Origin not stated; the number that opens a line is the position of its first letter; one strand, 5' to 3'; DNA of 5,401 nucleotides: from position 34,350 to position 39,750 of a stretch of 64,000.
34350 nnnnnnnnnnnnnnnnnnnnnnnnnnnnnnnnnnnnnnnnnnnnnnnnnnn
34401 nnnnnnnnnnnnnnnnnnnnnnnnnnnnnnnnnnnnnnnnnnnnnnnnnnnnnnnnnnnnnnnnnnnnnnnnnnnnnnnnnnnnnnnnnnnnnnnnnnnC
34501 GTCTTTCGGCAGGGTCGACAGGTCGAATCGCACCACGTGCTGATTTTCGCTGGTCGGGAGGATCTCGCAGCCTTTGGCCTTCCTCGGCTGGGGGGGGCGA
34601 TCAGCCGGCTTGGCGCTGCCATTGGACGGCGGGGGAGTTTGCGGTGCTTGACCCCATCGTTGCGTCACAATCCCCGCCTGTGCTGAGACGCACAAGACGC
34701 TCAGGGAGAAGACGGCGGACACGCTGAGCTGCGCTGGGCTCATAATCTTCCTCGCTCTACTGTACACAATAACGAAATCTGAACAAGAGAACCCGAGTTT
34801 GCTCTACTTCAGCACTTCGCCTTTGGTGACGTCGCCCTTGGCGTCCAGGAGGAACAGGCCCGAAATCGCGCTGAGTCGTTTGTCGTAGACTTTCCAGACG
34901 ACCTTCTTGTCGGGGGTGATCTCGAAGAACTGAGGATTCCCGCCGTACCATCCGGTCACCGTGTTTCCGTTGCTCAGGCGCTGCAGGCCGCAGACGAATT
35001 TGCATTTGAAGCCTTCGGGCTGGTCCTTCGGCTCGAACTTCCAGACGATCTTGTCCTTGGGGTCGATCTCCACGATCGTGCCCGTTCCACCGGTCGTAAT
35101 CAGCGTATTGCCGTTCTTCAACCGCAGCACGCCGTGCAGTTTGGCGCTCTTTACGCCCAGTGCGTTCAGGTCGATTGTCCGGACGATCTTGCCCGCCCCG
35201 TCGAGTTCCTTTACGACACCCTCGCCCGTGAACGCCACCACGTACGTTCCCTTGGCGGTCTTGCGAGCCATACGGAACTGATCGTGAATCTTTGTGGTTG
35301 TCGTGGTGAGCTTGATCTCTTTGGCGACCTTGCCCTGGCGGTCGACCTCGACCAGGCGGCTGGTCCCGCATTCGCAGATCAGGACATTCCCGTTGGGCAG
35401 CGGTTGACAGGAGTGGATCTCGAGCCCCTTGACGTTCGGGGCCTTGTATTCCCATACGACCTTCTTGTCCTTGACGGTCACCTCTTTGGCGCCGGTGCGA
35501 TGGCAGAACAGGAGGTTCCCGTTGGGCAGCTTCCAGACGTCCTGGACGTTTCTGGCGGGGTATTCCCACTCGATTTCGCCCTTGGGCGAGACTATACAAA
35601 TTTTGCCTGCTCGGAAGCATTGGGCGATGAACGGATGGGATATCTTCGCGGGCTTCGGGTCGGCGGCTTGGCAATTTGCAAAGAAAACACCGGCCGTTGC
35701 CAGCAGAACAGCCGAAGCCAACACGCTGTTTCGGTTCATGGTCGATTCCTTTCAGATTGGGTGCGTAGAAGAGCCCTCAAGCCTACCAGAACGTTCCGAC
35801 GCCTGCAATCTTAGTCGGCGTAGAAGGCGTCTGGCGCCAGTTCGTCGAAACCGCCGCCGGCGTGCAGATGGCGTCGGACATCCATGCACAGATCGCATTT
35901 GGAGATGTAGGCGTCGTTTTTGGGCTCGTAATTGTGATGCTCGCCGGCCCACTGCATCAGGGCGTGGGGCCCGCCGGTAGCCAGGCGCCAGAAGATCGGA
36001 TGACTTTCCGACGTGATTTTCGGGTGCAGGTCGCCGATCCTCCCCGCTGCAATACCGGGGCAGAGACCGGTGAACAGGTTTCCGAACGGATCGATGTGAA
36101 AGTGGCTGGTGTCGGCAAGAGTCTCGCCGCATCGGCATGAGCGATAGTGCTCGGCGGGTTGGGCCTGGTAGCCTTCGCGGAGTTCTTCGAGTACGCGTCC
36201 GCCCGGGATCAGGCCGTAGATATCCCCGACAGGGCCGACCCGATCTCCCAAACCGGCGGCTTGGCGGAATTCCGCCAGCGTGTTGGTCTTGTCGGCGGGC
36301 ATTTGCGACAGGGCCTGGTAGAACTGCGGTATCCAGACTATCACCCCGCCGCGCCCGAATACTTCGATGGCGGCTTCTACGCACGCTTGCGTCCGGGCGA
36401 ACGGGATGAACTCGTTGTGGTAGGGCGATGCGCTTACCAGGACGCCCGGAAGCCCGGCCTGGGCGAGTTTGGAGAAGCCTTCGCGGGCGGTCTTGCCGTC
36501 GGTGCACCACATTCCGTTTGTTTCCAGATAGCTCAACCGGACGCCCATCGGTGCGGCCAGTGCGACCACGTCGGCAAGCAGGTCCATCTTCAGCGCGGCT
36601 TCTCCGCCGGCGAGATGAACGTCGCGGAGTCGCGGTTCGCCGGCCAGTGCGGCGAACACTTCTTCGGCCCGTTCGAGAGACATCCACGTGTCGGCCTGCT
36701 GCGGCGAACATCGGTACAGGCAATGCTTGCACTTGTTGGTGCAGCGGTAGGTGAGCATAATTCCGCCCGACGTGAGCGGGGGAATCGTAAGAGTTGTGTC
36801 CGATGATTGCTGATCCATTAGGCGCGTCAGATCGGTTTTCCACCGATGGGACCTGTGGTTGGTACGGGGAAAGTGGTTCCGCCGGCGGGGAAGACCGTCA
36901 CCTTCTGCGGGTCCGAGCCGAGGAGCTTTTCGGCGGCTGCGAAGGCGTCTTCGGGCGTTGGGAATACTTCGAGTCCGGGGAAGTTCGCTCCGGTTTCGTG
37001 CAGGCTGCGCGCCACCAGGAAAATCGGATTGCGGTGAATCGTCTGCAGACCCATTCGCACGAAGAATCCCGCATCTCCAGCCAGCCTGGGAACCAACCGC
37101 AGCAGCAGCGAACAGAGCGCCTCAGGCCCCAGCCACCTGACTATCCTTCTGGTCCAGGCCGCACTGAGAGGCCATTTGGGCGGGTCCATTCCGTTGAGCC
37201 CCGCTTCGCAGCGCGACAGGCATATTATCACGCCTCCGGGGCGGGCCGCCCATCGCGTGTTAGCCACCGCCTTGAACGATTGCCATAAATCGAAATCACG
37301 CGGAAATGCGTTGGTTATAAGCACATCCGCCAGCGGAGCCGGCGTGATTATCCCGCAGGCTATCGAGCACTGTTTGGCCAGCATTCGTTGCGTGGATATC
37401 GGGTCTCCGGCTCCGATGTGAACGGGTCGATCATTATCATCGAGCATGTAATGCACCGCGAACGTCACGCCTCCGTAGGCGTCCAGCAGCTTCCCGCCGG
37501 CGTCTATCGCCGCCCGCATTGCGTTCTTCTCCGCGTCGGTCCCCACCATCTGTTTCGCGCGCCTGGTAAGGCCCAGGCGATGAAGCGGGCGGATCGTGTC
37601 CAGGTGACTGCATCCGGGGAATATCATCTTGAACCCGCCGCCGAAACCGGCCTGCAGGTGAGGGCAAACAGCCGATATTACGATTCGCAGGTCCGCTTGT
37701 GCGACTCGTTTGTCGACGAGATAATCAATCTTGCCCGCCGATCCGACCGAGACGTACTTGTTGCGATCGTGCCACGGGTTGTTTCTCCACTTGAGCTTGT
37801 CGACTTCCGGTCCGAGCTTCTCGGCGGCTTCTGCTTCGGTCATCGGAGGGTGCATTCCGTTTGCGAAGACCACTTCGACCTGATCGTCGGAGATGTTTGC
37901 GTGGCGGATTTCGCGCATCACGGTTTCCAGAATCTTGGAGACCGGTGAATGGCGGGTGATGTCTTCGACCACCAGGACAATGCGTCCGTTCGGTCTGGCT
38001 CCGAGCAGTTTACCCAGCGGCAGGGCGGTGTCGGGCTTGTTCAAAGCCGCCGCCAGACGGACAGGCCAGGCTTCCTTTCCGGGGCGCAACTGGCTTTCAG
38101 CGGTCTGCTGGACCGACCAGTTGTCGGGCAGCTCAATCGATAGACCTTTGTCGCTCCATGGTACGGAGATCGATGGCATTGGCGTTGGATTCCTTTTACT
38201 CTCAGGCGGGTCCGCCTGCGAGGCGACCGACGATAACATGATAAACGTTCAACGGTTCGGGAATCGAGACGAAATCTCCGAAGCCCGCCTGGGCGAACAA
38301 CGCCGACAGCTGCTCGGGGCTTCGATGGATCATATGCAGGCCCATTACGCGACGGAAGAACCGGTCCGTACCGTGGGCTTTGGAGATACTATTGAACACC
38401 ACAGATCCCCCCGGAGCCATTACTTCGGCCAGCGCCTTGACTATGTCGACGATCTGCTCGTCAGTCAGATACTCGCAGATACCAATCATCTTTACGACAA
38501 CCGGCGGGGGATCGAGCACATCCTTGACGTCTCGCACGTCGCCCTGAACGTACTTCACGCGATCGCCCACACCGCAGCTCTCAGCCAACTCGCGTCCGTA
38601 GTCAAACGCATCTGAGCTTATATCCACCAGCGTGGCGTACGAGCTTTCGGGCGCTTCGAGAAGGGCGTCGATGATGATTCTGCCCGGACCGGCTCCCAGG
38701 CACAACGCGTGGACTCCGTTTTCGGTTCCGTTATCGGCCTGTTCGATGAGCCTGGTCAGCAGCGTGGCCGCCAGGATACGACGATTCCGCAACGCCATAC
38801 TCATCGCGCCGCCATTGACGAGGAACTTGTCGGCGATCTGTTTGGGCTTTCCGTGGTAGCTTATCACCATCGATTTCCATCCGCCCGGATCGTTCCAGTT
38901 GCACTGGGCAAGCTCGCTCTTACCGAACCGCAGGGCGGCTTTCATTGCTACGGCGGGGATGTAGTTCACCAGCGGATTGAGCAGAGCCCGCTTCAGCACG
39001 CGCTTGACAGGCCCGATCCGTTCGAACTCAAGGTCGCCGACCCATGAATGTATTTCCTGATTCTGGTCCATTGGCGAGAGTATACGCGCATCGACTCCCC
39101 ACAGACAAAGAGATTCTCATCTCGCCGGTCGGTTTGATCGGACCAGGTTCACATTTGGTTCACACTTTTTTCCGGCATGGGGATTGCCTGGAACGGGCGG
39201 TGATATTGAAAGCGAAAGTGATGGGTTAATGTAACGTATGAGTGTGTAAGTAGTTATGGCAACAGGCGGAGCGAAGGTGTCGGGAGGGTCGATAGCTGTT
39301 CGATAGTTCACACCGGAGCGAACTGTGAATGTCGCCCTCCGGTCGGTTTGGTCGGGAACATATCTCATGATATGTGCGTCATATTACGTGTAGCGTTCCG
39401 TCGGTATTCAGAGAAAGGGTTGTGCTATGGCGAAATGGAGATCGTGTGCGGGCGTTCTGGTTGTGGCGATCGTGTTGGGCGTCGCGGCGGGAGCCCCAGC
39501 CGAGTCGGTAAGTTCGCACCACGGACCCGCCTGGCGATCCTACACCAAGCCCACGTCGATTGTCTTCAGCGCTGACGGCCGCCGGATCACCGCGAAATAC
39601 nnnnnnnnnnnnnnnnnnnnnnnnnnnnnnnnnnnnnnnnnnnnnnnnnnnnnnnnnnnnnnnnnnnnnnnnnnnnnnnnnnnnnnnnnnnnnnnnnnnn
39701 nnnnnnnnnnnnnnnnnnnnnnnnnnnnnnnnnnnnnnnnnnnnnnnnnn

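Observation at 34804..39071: Compact methyltransferase / LarA-like / radical-SAM / beta-propeller cluster of unknown pathway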

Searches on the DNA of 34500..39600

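Call 86: search_rna_families(source=window, start=34500, end=39600, threshold=evalue, max_evalue=1)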
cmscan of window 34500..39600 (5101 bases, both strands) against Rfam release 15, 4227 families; matches with E-value up to 1: 0.
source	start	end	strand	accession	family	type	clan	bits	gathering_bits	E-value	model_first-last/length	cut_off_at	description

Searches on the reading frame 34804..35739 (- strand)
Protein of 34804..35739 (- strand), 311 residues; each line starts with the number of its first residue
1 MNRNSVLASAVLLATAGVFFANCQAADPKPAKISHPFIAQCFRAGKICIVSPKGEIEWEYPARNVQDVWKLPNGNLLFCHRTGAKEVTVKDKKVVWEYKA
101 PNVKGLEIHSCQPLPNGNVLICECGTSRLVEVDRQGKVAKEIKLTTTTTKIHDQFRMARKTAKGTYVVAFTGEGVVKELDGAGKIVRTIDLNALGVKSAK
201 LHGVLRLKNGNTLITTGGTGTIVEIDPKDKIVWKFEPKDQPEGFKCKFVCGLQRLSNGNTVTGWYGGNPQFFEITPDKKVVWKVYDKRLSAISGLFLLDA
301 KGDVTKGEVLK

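Call 3: search_protein_families(library=pfam, proteins=[window:34804-35739:-], max_evalue=0.01)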
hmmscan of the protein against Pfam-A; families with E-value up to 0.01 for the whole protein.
window:34804-35739:- (311 aa): 6 families
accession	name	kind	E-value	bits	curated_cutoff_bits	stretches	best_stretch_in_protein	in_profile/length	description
PF22701.2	Mala_s_1-like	-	6.5e-25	88.5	27.5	1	72-261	8-191/195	Mal s 1 allergenic protein-like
PF13360.13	PQQ_2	-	3.4e-06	27.3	27.6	1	48-173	46-178/233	Outer membrane protein assembly factor BamB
PF14269.12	Arylsulfotran_2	-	6.4e-06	26.2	27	0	217-284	231-298/301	Arylsulfotransferase (ASST)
PF05935.17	Arylsulfotrans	-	2.3e-05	24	24.2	0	49-145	32-144/374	Arylsulfotransferase (ASST)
PF08327.17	AHSA1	-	0.0012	19.5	22.1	0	216-247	47-78/125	Activator of Hsp90 ATPase homolog 1-like protein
PF08450.18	SGL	-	0.0087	16.1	26.3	0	116-147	194-225/246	SMP-30/Gluconolactonase/LRE-like region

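Call 4: search_protein_families(library=ncbifam, proteins=[window:34804-35739:-], max_evalue=0.01)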
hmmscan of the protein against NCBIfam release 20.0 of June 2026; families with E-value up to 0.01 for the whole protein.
window:34804-35739:- (311 aa): 0 families

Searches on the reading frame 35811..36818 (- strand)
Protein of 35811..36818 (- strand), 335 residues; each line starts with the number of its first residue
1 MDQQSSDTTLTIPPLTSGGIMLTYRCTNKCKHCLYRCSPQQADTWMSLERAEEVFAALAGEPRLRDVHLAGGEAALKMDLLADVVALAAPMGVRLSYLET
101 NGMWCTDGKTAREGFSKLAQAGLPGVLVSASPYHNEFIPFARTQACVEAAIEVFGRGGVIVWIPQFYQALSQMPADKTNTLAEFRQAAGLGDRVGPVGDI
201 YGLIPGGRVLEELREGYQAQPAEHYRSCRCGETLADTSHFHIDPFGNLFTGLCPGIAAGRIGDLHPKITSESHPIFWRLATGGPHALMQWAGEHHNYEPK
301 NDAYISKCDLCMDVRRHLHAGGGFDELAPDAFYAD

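Call 3: search_protein_families(library=pfam, proteins=[window:35811-36818:-], max_evalue=0.01)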
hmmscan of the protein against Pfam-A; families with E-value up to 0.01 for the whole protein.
window:35811-36818:- (335 aa): 2 families
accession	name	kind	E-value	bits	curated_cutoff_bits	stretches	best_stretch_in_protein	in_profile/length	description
PF04055.27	Radical_SAM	-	7.6e-09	36.4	29.5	1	22-138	3-117/166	Radical SAM superfamily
PF13353.11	Fer4_12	-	0.0051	17.6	22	1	25-102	14-91/137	4Fe-4S single cluster domain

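Call 4: search_protein_families(library=ncbifam, proteins=[window:35811-36818:-], max_evalue=0.01)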
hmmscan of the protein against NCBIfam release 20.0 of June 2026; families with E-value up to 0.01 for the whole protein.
window:35811-36818:- (335 aa): 32 families (the best 25 are shown)
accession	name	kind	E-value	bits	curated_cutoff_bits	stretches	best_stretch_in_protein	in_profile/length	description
TIGR04078.1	rSAM_yydG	equivalog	3e-16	59.8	300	1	20-142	5-125/309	YydG family radical SAM peptide epimerase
NF045646.2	rSAM_Se_TrsS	equivalog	2.8e-08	32.7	490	1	22-144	92-209/441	radical SAM (seleno)protein TrsS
TIGR02668.1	moaA_archaeal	equivalog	1.2e-06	27.8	325.25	1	20-135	14-121/303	GTP 3',8-cyclase MoaA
TIGR04347.1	pseudo_SAM_Halo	equivalog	2.4e-06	27.1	525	1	22-150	44-164/390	TIGR04347 family pseudo-SAM/SPASM protein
NF045702.1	rSAM_GDGT_ether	equivalog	3.8e-06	25.8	450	1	20-138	90-206/486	tetraether lipid synthase Tes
NF038283.1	viperin_w_prok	equivalog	4.6e-06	26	180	1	22-108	8-98/281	viperin family antiviral radical SAM protein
TIGR03962.1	mycofact_rSAM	equivalog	6.4e-06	25.6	265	1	22-261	18-246/339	mycofactocin radical SAM maturase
TIGR02666.1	moaA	equivalog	6.4e-06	25.4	284.05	1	20-129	14-121/336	GTP 3',8-cyclase MoaA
TIGR02109.1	PQQ_syn_pqqE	equivalog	1.4e-05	24.2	381.35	1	21-130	12-113/358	pyrroloquinoline quinone biosynthesis protein PqqE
TIGR04546.1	rSAM_ahbC_deAc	equivalog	1.9e-05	23.6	650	1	22-110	45-130/390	12,18-didecarboxysiroheme deacetylase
NF001199.0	PRK00164.2-1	equivalog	3.1e-05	23.3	231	1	19-132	15-120/308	GTP 3',8-cyclase MoaA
TIGR04055.1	rSAM_NirJ2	equivalog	3.4e-05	23.5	500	1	23-152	7-128/326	putative heme d1 biosynthesis radical SAM protein NirJ2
TIGR04038.1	tatD_link_rSAM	subfamily_domain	7.4e-05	22.6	129.7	1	22-105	14-100/192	TatD family nuclease-associated radical SAM protein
NF049973.1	radical_Rv1681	equivalog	0.00017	20.6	380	1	24-105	80-157/326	Rv1681 family radical SAM protein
NF004884.0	PRK06245.1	equivalog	0.00018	20.5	209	1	20-59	19-57/340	7,8-didemethyl-8-hydroxy-5-deazariboflavin synthase subunit CofG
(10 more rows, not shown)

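Call 37: find_homologous_proteins(query=window:35811-36818:-)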
Query window:35811-36818:- (335 aa): 121 proteins with E <= 0.001 among 8000 candidates; the best 120 are listed.
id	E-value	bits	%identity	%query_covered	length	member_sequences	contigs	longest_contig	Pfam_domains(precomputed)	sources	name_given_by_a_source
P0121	2.0e-219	746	100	94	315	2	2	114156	PF04055.28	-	-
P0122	9.2e-186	635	79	100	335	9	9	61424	PF04055.28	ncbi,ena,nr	ncbi:MAG: hypothetical protein ISS69_05670 [Phycisphaerae bacterium]|nr:hypothetical protein [Phycis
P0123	6.6e-147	507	68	94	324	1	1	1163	PF04055.28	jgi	-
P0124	4.4e-142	491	75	87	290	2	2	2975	-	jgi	-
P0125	7.3e-132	458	67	86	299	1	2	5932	-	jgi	-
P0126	1.9e-127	443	57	100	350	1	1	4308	PF04055.28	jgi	jgi:hypothetical protein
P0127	2.3e-125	436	58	97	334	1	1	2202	PF04055.28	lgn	-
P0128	7.8e-125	435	56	98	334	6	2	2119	PF04055.28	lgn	-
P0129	1.2e-121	424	57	99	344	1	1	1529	PF04055.28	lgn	-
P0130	8.5e-121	421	58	97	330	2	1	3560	PF04055.28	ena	-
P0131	1.2e-120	421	56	97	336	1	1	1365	PF04055.28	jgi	-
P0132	1.0e-119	418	55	98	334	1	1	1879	PF04055.28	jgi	jgi:hypothetical protein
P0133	1.7e-119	417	55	97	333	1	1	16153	PF04055.28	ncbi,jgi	ncbi:MAG: radical SAM protein [Planctomycetota bacterium]|jgi:hypothetical protein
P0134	6.4e-119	415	55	98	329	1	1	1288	PF04055.28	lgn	-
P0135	1.3e-118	414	57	97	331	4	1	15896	PF04055.28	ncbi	-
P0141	1.7e-115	404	56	97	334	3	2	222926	PF04055.28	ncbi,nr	ncbi:MAG: radical SAM protein [Planctomycetaceae bacterium]|nr:radical SAM protein [Planctomycetacea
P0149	8.5e-112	392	54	98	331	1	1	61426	PF04055.28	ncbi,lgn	-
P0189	7.4e-96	339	51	93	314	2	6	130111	PF04055.28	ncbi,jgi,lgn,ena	-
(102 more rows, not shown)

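Call 38: find_encoding_contigs(protein=P0141, flank=6000, max_places=2)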
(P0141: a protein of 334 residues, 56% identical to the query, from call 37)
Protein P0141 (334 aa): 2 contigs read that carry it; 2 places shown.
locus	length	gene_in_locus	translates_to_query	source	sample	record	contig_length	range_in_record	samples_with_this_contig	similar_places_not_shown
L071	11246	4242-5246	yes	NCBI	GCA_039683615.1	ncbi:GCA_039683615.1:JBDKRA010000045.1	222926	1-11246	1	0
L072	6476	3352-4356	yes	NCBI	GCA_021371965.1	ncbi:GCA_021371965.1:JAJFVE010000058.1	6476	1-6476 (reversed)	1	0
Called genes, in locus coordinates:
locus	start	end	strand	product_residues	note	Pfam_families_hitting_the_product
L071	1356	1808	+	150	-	PF01797:Y1_Tnp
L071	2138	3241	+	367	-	PF01053:Cys_Met_Meta_PP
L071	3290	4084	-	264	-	PF00899:ThiF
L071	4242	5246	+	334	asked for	PF04055:Radical_SAM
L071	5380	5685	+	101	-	PF00216:Bac_DNA_binding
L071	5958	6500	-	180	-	PF02572:CobA_CobO_BtuR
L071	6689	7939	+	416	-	PF01120:Alpha_L_fucos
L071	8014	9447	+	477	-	PF00206:Lyase_1, PF10397:ADSL_C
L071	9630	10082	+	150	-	PF01797:Y1_Tnp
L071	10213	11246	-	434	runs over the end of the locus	PF21799:MurD-like_N, PF08245:Mur_ligase_M, PF02875:Mur_ligase_C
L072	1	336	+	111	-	PF06421:LepA_C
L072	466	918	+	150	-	PF01797:Y1_Tnp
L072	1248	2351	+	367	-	PF01053:Cys_Met_Meta_PP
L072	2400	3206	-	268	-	PF00899:ThiF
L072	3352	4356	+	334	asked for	PF04055:Radical_SAM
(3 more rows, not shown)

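Call 39: find_encoding_contigs(protein=P0189, flank=6000, max_places=2)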
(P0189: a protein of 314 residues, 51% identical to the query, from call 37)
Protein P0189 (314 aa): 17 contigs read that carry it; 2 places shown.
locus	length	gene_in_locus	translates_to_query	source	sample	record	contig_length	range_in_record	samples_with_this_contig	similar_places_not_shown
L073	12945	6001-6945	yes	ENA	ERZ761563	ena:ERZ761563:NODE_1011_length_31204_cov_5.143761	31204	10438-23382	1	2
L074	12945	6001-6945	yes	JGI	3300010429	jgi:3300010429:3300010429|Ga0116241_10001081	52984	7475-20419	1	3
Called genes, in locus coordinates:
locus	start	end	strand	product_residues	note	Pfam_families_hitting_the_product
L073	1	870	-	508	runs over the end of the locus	PF00171:Aldedh, PF05893:LuxC (weak)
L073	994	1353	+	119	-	-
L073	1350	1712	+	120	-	-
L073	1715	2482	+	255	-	PF07796:DUF1638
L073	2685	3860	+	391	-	PF02771:Acyl-CoA_dh_N, PF02770:Acyl-CoA_dh_M, PF00441:Acyl-CoA_dh_1, PF22924:ACOX_C_alpha1 (weak), PF08028:Acyl-CoA_dh_2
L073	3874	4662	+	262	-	PF01012:ETF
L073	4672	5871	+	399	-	PF00037:Fer4 (weak), PF12797:Fer4_2 (faint), PF12837:Fer4_6 (weak), PF12838:Fer4_7 (faint), PF13183:Fer4_8 (faint), PF14697:Fer4_21 (weak), PF01012:ETF, PF00766:ETF_alpha, +4 more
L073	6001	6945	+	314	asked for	PF04055:Radical_SAM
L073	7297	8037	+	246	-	PF13428:TPR_14 (faint), PF07719:TPR_2 (faint), PF13424:TPR_12 (faint), PF13176:TPR_7 (faint), PF13432:TPR_16 (weak), PF14559:TPR_19 (weak)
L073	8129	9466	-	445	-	PF01523:PmbA_TldD_1st, PF19290:PmbA_TldD_2nd (weak), PF19289:PmbA_TldD_3rd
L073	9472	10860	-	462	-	PF01523:PmbA_TldD_1st, PF19290:PmbA_TldD_2nd, PF19289:PmbA_TldD_3rd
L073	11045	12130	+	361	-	PF00586:AIRS, PF02769:AIRS_C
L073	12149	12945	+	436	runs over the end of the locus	PF02844:GARS_N, PF01071:GARS_A, PF02843:GARS_C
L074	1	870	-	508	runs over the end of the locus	PF00171:Aldedh, PF05893:LuxC (weak)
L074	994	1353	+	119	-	-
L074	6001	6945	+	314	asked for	PF04055:Radical_SAM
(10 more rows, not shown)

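Call 40: find_encoding_contigs(protein=P0149, flank=6000, max_places=2)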
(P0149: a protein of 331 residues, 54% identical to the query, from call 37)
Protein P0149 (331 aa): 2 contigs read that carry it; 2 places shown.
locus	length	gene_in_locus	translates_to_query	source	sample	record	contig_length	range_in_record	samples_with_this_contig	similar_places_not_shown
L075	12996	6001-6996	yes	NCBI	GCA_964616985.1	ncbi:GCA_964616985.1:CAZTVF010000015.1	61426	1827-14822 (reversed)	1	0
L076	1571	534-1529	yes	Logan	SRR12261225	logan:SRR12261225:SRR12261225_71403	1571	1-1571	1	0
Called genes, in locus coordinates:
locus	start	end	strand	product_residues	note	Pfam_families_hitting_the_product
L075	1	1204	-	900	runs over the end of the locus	PF13432:TPR_16 (faint)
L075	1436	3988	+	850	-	PF07944:Beta-AFase-like_GH127_cat, PF20736:Glyco_hydro127M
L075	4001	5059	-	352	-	PF01075:Glyco_transf_9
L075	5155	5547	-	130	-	PF01894:YjbQ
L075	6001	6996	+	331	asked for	PF04055:Radical_SAM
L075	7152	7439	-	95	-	PF07561:DUF1540 (weak)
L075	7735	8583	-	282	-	PF02811:PHP (weak)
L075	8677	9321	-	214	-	PF00702:Hydrolase (weak), PF13419:HAD_2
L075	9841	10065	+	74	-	-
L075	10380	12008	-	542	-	PF00118:Cpn60_TCP1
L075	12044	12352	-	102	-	PF00166:Cpn10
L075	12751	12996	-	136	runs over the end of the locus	PF00072:Response_reg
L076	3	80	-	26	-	?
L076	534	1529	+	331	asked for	PF04055:Radical_SAM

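Call 71: predict_structure(alignment_id=A3)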
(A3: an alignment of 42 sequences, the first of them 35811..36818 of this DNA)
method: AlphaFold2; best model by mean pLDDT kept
length: 335 residues; sequences in the alignment: 42
mean_pLDDT: 94.4   pTM: 0.91
mean pLDDT of the five models: 94.4, 94.3, 93.8, 93.4, 93.1
residues with pLDDT >= 90: 299; 70-90: 26; 50-70: 5; < 50: 5
segments of 3 or more residues with pLDDT < 50: 4-6
pLDDT, mean of each block of 10 residues (from residue 1): 61 98 94 94 97 99 98 96 99 98 96 99 98 95 98 98 93 96 90 76 91 91 97 97 98 97 97 97 98 97 94 98 95 86
secondary structure, 60 per line:
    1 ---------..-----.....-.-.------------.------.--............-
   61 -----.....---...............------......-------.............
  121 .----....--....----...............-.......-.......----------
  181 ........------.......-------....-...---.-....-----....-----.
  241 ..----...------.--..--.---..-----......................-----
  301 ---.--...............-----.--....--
elements in order: E17-21 H48-59 E66-70 H74-88 E95-100 H108-121 E126-129 H132-135 H140-154 E159-162 H164-170 H181-188 H195-201 H209-212 H222-225 H231-234 E240-242 E247-249 H274-295 H307-321 H330-333

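Call 73: fold_search(model_id=the predicted structure, library=pdb)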
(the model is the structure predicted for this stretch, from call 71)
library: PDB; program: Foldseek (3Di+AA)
matches with E <= 10: 1799; with E <= 0.001: 33
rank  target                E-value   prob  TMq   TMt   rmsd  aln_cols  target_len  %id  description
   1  8ai6_B                9.1e-10  1.00  0.52  0.53   7.8       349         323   15  Crystal structure of radical SAM epimerase EpeE D210A mutant from Bacillus subtilis with [4Fe-4S] clusters, S-adenosyl (released 2024-01-10)
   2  8ai4_A                2.5e-09  1.00  0.52  0.54   7.0       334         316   16  Crystal structure of radical SAM epimerase EpeE C223A mutant from Bacillus subtilis with [4Fe-4S] clusters, S-adenosyl (released 2024-01-10)
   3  8ai2_B                4.7e-09  1.00  0.53  0.54   7.0       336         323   15  Crystal structure of radical SAM epimerase EpeE from Bacillus subtilis with [4Fe-4S] clusters, S-adenosyl-L-homocystei (released 2024-01-10)
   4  8ai6_A                6.2e-09  1.00  0.54  0.56   6.5       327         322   16  Crystal structure of radical SAM epimerase EpeE D210A mutant from Bacillus subtilis with [4Fe-4S] clusters, S-adenosyl (released 2024-01-10)
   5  8ai3_A                6.2e-09  1.00  0.52  0.54   6.9       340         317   15  Crystal structure of radical SAM epimerase EpeE C223A mutant from Bacillus subtilis with [4Fe-4S] clusters and S-adeno (released 2024-01-10)
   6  8ai3_B                6.2e-09  1.00  0.52  0.53   7.0       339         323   15  Crystal structure of radical SAM epimerase EpeE C223A mutant from Bacillus subtilis with [4Fe-4S] clusters and S-adeno (released 2024-01-10)
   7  8ai1_B                9.3e-09  1.00  0.54  0.56   5.9       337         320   15  Crystal structure of radical SAM epimerase EpeE from Bacillus subtilis with [4Fe-4S] clusters and S-adenosyl-L-homocys (released 2024-01-10)
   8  8ai1_A                1.2e-08  1.00  0.53  0.56   6.6       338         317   15  Crystal structure of radical SAM epimerase EpeE from Bacillus subtilis with [4Fe-4S] clusters and S-adenosyl-L-homocys (released 2024-01-10)
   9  8ai4_B                1.3e-08  1.00  0.52  0.54   7.1       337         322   15  Crystal structure of radical SAM epimerase EpeE C223A mutant from Bacillus subtilis with [4Fe-4S] clusters, S-adenosyl (released 2024-01-10)
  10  2fb2_B                5.5e-06  1.00  0.36  0.37  11.3       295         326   15  Structure of the MoaA Arg17/266/268/Ala triple mutant (released 2006-05-09)
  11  7tol                  3.2e-05  1.00  0.38  0.27  10.0       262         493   16  X-ray crystal structure of glycerol dibiphytanyl glycerol tetraether - macrocyclic archaeol synthase (GDGT-MAS) from Met (released 2022-08-31)
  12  8hzv_B                3.4e-05  1.00  0.35  0.27  13.1       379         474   14  The crystal structure of a Radical SAM Enzyme DesII (released 2024-07-10)
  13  1tv7_A                5.9e-05  1.00  0.41  0.42  13.7       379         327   12  Structure of the S-adenosylmethionine dependent Enzyme MoaA (released 2004-08-31)
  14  7tom                  1.1e-04  1.00  0.34  0.24   3.0       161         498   22  X-ray crystal structure of glycerol dibiphytanyl glycerol tetraether - macrocyclic archaeol synthase (GDGT-MAS) from Met (released 2022-08-31)
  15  8hzv_A                1.3e-04  0.98  0.32  0.25  12.8       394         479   14  The crystal structure of a Radical SAM Enzyme DesII (released 2024-07-10)
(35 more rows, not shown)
